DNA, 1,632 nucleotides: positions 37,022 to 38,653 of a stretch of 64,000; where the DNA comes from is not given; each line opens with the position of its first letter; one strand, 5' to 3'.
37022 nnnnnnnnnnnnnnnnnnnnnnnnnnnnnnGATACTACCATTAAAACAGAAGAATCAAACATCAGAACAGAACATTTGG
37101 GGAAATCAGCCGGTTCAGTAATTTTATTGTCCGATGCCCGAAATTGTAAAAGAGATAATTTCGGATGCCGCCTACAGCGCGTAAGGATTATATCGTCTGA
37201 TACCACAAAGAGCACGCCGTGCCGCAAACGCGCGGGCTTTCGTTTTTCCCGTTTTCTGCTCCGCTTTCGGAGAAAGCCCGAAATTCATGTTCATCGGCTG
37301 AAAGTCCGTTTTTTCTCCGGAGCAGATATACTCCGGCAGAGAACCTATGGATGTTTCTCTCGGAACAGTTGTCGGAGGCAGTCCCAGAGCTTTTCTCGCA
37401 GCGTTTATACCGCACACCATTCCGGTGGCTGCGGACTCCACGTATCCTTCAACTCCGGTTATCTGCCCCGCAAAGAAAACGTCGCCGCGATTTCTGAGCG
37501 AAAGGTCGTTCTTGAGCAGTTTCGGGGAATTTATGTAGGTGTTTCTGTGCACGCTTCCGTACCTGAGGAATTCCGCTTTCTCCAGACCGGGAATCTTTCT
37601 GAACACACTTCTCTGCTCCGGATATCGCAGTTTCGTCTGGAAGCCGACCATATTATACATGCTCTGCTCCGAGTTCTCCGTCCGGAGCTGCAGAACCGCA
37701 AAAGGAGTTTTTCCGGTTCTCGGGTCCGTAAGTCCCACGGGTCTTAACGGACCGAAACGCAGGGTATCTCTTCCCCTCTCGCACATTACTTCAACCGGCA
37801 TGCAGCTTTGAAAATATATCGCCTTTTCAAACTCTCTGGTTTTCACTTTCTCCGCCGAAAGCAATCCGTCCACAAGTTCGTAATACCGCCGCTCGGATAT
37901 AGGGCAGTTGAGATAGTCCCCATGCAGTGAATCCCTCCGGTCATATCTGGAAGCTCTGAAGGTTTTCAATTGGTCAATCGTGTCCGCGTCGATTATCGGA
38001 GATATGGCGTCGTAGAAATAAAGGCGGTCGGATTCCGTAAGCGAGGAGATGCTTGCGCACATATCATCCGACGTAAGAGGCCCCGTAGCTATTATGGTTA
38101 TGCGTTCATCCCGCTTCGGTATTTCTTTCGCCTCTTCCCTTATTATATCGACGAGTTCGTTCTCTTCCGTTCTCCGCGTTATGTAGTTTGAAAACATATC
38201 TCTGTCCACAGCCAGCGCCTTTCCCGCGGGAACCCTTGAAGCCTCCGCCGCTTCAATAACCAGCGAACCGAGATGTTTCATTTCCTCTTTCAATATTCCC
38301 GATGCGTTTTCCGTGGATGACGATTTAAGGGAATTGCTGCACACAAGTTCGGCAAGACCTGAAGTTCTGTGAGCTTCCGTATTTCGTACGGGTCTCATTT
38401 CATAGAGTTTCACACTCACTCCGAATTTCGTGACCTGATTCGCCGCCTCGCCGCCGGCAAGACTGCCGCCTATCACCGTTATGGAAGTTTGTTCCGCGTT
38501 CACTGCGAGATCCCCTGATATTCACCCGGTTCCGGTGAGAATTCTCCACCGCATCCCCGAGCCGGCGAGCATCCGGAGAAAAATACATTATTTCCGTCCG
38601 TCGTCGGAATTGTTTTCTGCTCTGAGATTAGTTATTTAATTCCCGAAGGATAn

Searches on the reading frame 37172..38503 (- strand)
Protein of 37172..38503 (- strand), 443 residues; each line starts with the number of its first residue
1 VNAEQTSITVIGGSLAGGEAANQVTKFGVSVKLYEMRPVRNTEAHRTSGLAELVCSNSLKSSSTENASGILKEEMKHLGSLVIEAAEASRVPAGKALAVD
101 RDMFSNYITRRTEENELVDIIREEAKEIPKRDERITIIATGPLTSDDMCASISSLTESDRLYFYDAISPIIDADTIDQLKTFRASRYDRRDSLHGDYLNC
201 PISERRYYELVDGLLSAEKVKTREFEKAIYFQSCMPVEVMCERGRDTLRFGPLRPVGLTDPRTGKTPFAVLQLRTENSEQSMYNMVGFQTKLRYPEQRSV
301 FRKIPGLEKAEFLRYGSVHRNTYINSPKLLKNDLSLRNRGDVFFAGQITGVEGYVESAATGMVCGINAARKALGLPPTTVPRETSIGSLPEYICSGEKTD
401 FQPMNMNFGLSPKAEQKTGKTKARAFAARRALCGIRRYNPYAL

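Call 67: search_protein_families(library=pfam, proteins=[window:37172-38503:-], max_evalue=0.00001)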
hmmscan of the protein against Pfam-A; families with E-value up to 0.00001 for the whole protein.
window:37172-38503:- (443 aa): 1 family
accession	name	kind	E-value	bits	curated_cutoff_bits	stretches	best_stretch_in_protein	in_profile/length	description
PF01134.28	GIDA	-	2.1e-88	297.5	22.1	1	8-374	2-389/391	Glucose inhibited division protein A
